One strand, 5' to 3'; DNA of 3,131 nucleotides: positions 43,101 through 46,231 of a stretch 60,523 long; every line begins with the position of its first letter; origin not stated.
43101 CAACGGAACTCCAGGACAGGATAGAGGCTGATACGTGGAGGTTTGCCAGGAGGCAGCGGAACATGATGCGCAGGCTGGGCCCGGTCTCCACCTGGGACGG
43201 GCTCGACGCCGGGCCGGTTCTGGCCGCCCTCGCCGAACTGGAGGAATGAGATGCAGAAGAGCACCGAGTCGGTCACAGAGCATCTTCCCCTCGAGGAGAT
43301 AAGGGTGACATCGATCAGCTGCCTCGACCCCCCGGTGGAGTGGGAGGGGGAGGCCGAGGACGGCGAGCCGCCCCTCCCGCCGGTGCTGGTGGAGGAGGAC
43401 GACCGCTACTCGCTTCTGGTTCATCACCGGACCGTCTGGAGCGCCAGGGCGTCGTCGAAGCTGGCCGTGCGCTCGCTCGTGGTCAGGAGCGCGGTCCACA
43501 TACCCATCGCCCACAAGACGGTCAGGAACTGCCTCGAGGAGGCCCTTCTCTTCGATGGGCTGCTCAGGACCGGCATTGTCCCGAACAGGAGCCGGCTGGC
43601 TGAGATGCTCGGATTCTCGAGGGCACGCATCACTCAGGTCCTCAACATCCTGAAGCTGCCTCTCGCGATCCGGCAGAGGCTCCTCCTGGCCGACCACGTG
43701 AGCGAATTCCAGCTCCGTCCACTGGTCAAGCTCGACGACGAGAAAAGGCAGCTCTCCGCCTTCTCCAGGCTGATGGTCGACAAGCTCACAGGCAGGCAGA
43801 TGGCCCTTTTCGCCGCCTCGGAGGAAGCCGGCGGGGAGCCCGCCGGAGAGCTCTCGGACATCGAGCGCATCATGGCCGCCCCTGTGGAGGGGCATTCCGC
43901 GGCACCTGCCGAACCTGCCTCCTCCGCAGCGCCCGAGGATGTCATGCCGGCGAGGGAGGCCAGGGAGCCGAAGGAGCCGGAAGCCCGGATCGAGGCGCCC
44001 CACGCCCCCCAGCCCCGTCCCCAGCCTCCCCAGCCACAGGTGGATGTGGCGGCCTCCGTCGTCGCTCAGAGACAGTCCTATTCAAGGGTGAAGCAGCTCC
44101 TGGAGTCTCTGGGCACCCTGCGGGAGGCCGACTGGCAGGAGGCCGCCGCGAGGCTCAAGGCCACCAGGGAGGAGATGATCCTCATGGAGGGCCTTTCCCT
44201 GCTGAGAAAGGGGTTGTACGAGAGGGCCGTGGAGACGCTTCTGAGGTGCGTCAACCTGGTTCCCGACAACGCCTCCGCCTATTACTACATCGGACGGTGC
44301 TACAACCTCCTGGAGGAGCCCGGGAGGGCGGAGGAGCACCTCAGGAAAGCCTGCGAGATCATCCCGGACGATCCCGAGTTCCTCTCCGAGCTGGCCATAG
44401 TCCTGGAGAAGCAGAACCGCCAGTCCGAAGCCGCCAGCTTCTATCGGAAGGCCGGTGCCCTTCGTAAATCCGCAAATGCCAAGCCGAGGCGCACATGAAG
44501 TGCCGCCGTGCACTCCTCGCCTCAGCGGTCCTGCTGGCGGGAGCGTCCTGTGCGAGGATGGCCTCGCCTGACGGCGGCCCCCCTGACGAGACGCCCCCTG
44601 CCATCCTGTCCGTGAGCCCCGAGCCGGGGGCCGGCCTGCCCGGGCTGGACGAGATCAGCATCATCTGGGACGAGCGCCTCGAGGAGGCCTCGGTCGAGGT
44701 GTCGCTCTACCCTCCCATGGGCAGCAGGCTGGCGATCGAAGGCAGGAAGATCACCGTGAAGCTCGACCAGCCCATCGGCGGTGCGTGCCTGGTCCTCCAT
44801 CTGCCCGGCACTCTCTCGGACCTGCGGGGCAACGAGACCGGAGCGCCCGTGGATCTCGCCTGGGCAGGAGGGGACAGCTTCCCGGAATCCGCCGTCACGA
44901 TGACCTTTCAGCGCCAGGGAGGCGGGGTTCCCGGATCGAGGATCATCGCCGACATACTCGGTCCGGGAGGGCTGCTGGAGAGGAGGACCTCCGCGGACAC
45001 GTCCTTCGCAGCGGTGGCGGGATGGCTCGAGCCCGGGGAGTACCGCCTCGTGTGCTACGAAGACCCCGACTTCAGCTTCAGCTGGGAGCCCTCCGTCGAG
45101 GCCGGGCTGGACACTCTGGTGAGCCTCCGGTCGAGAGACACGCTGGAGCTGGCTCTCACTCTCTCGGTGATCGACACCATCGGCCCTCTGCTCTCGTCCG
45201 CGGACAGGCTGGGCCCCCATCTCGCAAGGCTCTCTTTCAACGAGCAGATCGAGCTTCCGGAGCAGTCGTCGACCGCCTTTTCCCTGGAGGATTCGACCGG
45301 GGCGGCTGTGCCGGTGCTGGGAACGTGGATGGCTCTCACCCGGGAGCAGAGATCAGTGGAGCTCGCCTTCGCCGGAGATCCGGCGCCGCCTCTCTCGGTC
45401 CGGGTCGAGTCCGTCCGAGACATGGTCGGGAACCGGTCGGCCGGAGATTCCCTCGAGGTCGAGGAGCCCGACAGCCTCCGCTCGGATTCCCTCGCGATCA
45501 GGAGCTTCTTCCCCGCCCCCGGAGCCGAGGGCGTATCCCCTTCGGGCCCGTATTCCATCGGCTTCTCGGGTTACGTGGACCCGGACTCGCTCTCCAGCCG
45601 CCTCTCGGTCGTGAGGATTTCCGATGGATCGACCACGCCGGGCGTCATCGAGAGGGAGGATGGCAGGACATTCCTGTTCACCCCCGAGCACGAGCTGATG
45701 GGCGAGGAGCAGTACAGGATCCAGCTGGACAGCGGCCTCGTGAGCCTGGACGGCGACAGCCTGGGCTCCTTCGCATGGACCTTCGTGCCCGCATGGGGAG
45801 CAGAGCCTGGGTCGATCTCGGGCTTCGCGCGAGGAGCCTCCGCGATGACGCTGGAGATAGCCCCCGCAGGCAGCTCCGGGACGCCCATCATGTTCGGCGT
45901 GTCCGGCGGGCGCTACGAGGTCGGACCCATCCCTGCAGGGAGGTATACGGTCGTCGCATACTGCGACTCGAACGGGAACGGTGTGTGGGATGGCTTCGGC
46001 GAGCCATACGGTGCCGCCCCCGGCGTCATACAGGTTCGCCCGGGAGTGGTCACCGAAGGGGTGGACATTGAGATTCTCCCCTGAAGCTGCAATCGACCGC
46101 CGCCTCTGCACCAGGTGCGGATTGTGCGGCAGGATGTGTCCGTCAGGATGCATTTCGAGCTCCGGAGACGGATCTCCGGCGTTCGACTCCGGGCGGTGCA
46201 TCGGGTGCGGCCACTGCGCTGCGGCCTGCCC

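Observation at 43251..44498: ParB-like DNA-binding protein lacking the CTPase arginine patch and fused to TPRs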

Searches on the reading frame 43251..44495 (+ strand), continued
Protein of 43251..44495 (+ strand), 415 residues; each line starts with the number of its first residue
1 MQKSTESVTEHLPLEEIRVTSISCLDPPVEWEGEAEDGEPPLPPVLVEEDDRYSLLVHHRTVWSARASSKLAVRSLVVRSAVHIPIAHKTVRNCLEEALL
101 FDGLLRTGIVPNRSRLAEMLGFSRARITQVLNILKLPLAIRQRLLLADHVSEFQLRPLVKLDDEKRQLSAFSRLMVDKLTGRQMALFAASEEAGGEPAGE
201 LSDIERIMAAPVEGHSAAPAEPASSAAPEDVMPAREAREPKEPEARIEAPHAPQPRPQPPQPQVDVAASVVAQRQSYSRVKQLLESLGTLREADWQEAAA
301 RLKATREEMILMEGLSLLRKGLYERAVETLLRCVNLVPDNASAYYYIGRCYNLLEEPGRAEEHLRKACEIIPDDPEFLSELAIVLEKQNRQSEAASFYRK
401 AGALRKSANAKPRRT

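Call 20: find_encoding_contigs(protein=P0090, flank=8000, max_places=2)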
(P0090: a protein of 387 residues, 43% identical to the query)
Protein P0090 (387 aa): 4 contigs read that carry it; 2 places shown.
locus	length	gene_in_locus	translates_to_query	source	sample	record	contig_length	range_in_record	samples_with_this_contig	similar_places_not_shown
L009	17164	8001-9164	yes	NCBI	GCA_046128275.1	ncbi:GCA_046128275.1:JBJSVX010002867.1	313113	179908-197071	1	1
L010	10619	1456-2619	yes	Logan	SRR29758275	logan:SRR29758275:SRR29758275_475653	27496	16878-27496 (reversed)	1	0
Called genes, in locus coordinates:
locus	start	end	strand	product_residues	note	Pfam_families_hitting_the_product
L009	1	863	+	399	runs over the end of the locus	-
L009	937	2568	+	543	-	PF03023:MurJ, PF01943:Polysacc_synt, PF01554:MatE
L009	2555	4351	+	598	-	PF01541:GIY-YIG, PF27096:UvrC_M, PF00633:HHH (faint), PF12826:HHH_2 (faint), PF22920:UvrC_RNaseH, PF08459:UvrC_RNaseH_dom, PF14520:HHH_5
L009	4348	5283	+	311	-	-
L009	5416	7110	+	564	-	PF02518:HATPase_c (weak), PF13589:HATPase_c_3, PF01119:DNA_mis_repair, PF08676:MutL_C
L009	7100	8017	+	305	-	PF01715:IPPT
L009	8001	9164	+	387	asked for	PF13428:TPR_14 (faint), PF17762:HTH_ParB, PF00515:TPR_1 (faint), PF07719:TPR_2 (faint), PF13181:TPR_8 (faint), PF13432:TPR_16, PF14559:TPR_19 (faint), PF13432:TPR_16 (weak)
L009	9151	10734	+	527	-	PF13205:Big_5 (faint)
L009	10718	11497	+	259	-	PF00037:Fer4 (weak), PF12797:Fer4_2 (faint), PF12837:Fer4_6 (faint), PF13237:Fer4_10, PF13484:Fer4_16 (faint), PF12838:Fer4_7 (weak), PF13187:Fer4_9, PF00881:Nitroreductase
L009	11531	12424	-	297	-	PF01522:Polysacc_deac_1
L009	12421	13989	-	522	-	-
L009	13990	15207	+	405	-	PF00342:PGI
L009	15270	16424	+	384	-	-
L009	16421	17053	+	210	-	PF00551:Formyl_trans_N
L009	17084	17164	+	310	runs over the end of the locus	PF08291:Peptidase_M15_3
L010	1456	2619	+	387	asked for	PF13428:TPR_14 (faint), PF17762:HTH_ParB, PF00515:TPR_1 (faint), PF07719:TPR_2 (faint), PF13181:TPR_8 (faint), PF13432:TPR_16, PF14559:TPR_19 (faint), PF13432:TPR_16 (weak)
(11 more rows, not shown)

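Call 23: search_solved_structures(query=A1, max_evalue=0.01, show_alignments=0)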
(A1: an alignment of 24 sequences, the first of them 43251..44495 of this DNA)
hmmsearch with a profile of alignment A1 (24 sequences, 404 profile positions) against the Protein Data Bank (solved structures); distinct sequences matched with E-value up to 0.01: 130 (the best 60 are shown).
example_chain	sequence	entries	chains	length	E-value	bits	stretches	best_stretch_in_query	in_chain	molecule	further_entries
9qhb_A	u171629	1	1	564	4.9e-42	148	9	307-393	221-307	Engineered tetratricopeptide repeat protein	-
8bu0_A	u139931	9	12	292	3.3e-31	112.3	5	307-393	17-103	Consensus tetratricopeptide repeat protein | Crystal structure of an 8-repeat consensus TPR superhelix with Zinc. | Monomer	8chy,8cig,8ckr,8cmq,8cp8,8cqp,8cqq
9qhc_A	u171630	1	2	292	1.6e-20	77.1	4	307-393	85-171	Engineered tetratricopeptide repeat protein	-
6b85_J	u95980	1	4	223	3.6e-18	69.3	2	322-393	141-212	TMHC4_R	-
7yea_A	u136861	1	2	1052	1.5e-17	67.3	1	308-392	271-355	UDP-N-acetylglucosamine--peptide N-acetylglucosaminyltransferase 110 kDa subunit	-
7yeh_B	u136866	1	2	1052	1.6e-17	67.2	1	308-392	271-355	UDP-N-acetylglucosamine--peptide N-acetylglucosaminyltransferase 110 kDa subunit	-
7ntf_A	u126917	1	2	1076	1.7e-17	67.2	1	308-392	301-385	Isoform 1 of UDP-N-acetylglucosamine--peptide N-acetylglucosaminyltransferase 110 kDa subu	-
1w3b_A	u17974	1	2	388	2.2e-15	60.2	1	308-391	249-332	UDP-N-ACETYLGLUCOSAMINE--PEPTIDE N-ACETYLGLUCOSAMINYLTRANSFERASE 110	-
6eou_A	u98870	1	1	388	4.5e-15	59.2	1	308-391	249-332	UDP-N-acetylglucosamine--peptide N-acetylglucosaminyltransferase 110 kDa subunit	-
6vfi_B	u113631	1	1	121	1.1e-14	57.9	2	295-392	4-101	O43_dn18B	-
6vl6_A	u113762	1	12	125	6e-14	55.5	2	300-393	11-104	T33_dn2A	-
11kc_A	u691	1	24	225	1.1e-13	54.6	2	320-394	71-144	Designed nanoparticle O43-TM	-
8cus_A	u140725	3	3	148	1.7e-13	54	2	325-394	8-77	I432-1(NaCl) Chain A | I432-1(Imd) Chain A | I432-1-X3 Chain A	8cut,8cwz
8far_A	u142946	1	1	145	6.8e-13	52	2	330-394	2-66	I432-1-CC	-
8fwd_1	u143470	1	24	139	1e-12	51.4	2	330-393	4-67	O43-rpxdoc-EK1_B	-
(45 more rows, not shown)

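Call 31: predict_structure(alignment_id=A1)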
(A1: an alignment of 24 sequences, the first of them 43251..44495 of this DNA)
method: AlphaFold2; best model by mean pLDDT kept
length: 415 residues; sequences in the alignment: 24
mean_pLDDT: 84.2   pTM: 0.50
mean pLDDT of the five models: 84.2, 83.5, 82.8, 82.1, 81.5
residues with pLDDT >= 90: 282; 70-90: 41; 50-70: 34; < 50: 58
segments of 3 or more residues with pLDDT < 50: 1-6, 195-203, 210-239, 241-252
pLDDT, mean of each block of 10 residues (from residue 1): 49 89 95 75 94 96 95 96 95 97 97 97 97 97 95 94 94 89 80 52 49 41 40 41 45 58 73 93 93 93 97 97 98 97 98 98 98 97 98 98 92 56
secondary structure, 60 per line:
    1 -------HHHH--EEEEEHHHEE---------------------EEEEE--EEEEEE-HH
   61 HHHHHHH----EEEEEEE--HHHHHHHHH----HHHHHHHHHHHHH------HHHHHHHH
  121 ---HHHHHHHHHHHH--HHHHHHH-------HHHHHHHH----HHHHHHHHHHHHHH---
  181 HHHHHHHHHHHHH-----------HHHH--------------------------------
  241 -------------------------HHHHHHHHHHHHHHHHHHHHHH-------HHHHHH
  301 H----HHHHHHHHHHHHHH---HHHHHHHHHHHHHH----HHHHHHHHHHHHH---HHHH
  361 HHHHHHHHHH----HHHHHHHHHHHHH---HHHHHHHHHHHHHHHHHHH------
elements in order: H8-11 E14-18 E45-49 E52-57 H59-67 E72-78 H81-89 H94-106 H113-120 H124-135 H138-144 H152-159 H164-177 H181-193 H205-208 H266-287 H295-301 H306-319 H323-336 H341-353 H357-370 H375-387 H391-409

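Call 33: fold_search(model_id=the predicted structure, library=pdb)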
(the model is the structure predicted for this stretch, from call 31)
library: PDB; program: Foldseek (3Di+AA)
matches with E <= 10: 1507; with E <= 0.001: 103
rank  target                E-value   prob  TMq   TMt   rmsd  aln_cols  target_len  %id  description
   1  7nfu_B                3.7e-07  1.00  0.24  0.44  10.1       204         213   19  Crystal structure of C-terminally truncated Geobacillus thermoleovorans nucleoid occlusion protein Noc (released 2021-02-17)
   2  7bnr_A                4.0e-07  1.00  0.23  0.46  15.3       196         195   14  Crystal structure of a ParB Q52A mutant from Myxococcus xanthus bound to CTPyS (released 2021-09-08)
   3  7bnk_A                4.2e-07  1.00  0.22  0.46  15.4       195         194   14  Crystal structure of ParB from Myxococcus xanthus bound to CDP and Monothiophosphate (released 2021-09-08)
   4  7bnk_B                6.6e-07  1.00  0.22  0.45  16.0       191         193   15  Crystal structure of ParB from Myxococcus xanthus bound to CDP and Monothiophosphate (released 2021-09-08)
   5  7nfu_A                7.2e-07  1.00  0.25  0.43   9.7       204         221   20  Crystal structure of C-terminally truncated Geobacillus thermoleovorans nucleoid occlusion protein Noc (released 2021-02-17)
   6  7bnr_B                1.3e-06  1.00  0.23  0.47  15.7       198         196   15  Crystal structure of a ParB Q52A mutant from Myxococcus xanthus bound to CTPyS (released 2021-09-08)
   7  7ol9_B                1.3e-06  1.00  0.25  0.47  13.8       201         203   17  Crystal structure of C-terminally truncated Bacillus subtilis nucleoid occlusion protein (Noc) complexed to the Noc-bi (released 2022-03-09)
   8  6sdk_A                1.7e-06  1.00  0.23  0.45  15.9       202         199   20  Crystal structure of bacterial ParB dimer bound to CDP (released 2019-10-23)
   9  7ng0                  1.8e-06  1.00  0.24  0.47  15.2       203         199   18  Crystal structure of N- and C-terminally truncated Geobacillus thermoleovorans nucleoid occlusion protein Noc (released 2021-02-17)
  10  7ol9_A                2.7e-06  1.00  0.23  0.47  13.0       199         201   19  Crystal structure of C-terminally truncated Bacillus subtilis nucleoid occlusion protein (Noc) complexed to the Noc-bi (released 2022-03-09)
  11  7o0n_A                2.9e-06  1.00  0.22  0.46  15.9       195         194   15  Crystal structure of a ParB E93A mutant from Myxococcus xanthus bound to CDP and monothiophosphate (released 2021-09-15)
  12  6sdk_B                5.7e-06  1.00  0.20  0.40  16.9       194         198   22  Crystal structure of bacterial ParB dimer bound to CDP (released 2019-10-23)
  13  8cqp_C                2.8e-05  1.00  0.24  0.72   7.6       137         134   24  Crystal structure of an 8-repeat consensus TPR superhelix with Calcium (low concentration) (released 2024-03-27)
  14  7obi_A                3.2e-05  1.00  0.25  0.72   7.6       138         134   25  Consensus tetratricopeptide repeat protein type RV4 (released 2022-02-23)
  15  8chy                  3.8e-05  1.00  0.25  0.37   7.5       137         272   24  Crystal structure of an 8-repeat consensus TPR superhelix with Zinc. (released 2024-02-21)
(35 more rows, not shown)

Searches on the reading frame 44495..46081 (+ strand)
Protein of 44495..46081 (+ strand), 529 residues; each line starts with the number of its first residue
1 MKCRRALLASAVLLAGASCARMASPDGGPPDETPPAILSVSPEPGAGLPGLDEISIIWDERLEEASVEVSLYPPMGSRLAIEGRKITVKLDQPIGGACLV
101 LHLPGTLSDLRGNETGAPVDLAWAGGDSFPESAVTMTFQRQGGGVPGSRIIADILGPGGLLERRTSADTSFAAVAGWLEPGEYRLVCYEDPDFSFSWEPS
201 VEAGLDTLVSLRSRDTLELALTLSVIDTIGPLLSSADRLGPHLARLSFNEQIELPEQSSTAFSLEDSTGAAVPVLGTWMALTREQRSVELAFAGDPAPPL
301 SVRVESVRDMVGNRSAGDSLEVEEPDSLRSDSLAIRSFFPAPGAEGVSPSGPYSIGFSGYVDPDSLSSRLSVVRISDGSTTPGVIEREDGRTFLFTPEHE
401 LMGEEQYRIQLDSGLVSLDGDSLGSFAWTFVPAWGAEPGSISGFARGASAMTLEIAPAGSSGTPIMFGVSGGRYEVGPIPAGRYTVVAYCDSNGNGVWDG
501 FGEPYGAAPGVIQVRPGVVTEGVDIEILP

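Call 4: search_protein_families(library=ncbifam, proteins=[window:44495-46081:+], max_evalue=1)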
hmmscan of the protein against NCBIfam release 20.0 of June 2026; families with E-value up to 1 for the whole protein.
window:44495-46081:+ (529 aa): 0 families

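Call 6: search_protein_families(library=pfam, proteins=[window:44495-46081:+], max_evalue=1)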
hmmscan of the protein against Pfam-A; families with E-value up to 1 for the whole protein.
window:44495-46081:+ (529 aa): 2 families
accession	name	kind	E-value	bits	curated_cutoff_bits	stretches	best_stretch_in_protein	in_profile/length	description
PF13205.12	Big_5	-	7.7e-18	65.6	23.6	2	333-430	5-103/105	Bacterial Ig-like domain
PF09912.14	DUF2141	-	0.12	12.7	24.4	1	478-499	50-71/112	Uncharacterized protein conserved in bacteria (DUF2141)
